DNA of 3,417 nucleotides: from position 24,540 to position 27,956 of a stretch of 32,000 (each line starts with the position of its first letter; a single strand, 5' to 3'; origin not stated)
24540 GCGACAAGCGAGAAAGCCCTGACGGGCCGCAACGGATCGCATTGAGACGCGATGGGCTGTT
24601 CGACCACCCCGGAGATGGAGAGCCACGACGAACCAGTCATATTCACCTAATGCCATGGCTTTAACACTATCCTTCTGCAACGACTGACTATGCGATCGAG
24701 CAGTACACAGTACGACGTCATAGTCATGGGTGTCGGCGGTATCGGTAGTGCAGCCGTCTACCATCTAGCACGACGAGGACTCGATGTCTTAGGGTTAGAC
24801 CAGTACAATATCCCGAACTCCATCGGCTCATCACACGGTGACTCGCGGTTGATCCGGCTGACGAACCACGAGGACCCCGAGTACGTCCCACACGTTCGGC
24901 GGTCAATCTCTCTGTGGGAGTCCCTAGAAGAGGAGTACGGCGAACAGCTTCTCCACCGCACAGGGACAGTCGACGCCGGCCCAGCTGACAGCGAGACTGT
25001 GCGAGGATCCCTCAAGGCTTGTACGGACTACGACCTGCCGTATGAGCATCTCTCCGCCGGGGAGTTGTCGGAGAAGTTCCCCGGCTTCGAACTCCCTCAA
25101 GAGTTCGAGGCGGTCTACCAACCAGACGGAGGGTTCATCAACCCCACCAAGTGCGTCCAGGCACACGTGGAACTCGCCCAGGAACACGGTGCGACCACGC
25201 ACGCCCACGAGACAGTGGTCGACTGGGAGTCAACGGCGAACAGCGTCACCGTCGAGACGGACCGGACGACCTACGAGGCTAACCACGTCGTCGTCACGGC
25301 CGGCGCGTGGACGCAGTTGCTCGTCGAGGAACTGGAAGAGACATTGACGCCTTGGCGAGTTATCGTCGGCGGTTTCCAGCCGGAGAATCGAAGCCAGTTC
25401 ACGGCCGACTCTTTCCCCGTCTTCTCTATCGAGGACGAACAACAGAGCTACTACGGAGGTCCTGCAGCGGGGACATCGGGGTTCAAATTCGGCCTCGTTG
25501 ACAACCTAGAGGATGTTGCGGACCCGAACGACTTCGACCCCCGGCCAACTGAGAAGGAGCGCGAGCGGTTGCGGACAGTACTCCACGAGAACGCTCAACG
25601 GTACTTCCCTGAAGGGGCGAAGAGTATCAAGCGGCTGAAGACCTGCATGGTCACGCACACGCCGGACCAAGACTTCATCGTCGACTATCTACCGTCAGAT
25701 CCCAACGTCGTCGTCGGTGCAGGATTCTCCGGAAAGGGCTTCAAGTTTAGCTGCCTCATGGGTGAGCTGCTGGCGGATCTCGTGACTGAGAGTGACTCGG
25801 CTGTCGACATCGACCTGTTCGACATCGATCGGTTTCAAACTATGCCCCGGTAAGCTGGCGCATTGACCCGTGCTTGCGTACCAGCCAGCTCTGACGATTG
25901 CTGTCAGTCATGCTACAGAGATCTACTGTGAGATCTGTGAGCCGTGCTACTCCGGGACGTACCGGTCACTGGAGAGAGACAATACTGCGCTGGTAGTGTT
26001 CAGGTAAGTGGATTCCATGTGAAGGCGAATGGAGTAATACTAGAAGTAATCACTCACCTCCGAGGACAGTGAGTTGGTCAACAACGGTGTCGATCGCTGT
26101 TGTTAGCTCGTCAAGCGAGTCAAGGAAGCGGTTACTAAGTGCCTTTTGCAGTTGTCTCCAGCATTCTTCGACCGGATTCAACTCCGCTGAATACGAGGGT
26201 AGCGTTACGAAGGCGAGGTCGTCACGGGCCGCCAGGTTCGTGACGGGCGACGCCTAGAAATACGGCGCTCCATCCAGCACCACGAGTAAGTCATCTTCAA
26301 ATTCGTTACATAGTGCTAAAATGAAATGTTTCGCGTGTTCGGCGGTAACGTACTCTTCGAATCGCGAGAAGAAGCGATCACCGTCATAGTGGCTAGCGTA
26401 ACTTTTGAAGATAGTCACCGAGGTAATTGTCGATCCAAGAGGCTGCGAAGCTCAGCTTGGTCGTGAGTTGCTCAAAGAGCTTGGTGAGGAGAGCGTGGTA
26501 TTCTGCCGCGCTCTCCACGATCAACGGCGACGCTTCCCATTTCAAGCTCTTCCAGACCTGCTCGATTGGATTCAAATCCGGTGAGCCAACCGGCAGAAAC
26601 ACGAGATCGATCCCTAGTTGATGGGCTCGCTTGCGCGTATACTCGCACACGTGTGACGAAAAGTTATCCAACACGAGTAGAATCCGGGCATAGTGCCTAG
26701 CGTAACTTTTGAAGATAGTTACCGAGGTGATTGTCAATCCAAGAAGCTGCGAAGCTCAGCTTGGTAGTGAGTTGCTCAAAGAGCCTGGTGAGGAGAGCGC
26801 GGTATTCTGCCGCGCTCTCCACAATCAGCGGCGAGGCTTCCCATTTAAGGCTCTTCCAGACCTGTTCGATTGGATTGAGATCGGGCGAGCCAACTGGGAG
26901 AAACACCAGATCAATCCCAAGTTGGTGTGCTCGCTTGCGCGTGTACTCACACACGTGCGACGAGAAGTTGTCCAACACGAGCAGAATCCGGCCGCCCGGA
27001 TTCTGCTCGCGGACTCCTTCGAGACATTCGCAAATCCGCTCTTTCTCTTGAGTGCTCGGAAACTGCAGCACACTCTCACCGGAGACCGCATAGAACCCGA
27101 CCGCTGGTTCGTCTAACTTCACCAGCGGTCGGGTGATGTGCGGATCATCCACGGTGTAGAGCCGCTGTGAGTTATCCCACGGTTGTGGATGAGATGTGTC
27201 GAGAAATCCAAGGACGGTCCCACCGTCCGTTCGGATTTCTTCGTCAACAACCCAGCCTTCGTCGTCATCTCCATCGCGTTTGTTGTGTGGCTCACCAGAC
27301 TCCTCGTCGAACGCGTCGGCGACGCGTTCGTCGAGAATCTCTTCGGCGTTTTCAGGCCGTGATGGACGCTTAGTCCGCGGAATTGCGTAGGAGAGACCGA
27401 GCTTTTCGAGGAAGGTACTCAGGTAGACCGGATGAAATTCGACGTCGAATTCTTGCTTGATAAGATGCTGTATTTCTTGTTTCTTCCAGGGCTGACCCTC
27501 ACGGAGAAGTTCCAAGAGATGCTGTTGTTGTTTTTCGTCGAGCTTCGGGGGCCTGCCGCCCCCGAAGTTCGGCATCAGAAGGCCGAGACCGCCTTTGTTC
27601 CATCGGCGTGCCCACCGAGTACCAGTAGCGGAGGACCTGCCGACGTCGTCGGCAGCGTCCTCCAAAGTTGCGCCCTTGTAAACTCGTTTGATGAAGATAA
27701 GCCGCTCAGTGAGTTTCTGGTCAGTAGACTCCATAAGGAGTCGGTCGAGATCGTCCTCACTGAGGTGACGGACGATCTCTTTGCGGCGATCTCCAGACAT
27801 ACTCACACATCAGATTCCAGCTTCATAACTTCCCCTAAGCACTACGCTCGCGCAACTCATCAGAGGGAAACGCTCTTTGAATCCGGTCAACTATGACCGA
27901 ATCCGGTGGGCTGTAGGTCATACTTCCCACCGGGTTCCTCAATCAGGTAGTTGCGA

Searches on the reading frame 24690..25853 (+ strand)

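Call 11: search_protein_families(library=pfam, proteins=[window:24690-25853:+], max_evalue=0.01)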
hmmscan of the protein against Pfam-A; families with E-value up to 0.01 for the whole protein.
window:24690-25853:+ (387 aa): 3 families
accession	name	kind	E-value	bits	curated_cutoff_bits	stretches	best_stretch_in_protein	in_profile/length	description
PF01266.30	DAO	-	5.2e-54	184.5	27.9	1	9-364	1-353/353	FAD dependent oxidoreductase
PF13738.12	Pyr_redox_3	-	0.0018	18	30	0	162-207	90-135/305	Pyridine nucleotide-disulphide oxidoreductase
PF03486.20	HI0933_like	-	0.0028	17.6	50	0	155-206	111-164/244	HI0933-like protein Rossmann domain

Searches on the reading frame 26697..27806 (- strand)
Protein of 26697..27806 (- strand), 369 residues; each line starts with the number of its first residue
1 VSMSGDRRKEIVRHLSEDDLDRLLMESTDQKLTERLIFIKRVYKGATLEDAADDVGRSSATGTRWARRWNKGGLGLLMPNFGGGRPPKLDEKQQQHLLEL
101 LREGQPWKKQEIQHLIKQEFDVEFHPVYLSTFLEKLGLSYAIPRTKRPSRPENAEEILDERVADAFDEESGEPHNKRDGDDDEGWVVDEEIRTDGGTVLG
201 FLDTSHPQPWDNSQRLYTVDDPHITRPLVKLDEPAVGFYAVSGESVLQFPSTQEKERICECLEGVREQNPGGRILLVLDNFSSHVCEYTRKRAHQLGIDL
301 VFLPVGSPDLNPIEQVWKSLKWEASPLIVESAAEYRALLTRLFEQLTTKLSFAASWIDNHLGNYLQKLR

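Call 11: search_protein_families(library=pfam, proteins=[window:26697-27806:-], max_evalue=0.01)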
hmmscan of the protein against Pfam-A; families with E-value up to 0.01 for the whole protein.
window:26697-27806:- (369 aa): 8 families
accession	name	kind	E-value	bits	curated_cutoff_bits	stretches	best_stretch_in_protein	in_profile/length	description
PF13358.12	DDE_3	-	3.3e-14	53.4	28.6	1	244-323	50-132/146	DDE superfamily endonuclease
PF13565.12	HTH_32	-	1.7e-13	51.3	33.7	1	61-125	1-65/73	Homeodomain-like domain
PF13384.12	HTH_23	-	6.4e-09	35.8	24.6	1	30-74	2-46/50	Homeodomain-like domain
PF13551.12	HTH_29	-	4.8e-06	27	28.1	1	42-95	8-64/64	Winged helix-turn helix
PF13592.12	HTH_33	-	5e-06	26.5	25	1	105-149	3-47/60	Winged helix-turn helix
PF13518.12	HTH_28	-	0.00047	20.6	25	1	34-77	1-44/52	Helix-turn-helix domain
PF03184.25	DDE_1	-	0.0018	18.3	22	1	268-321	72-127/177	DDE superfamily endonuclease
PF02796.21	HTH_7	-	0.0031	18.1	23.8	1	84-108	1-25/45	Helix-turn-helix domain of resolvase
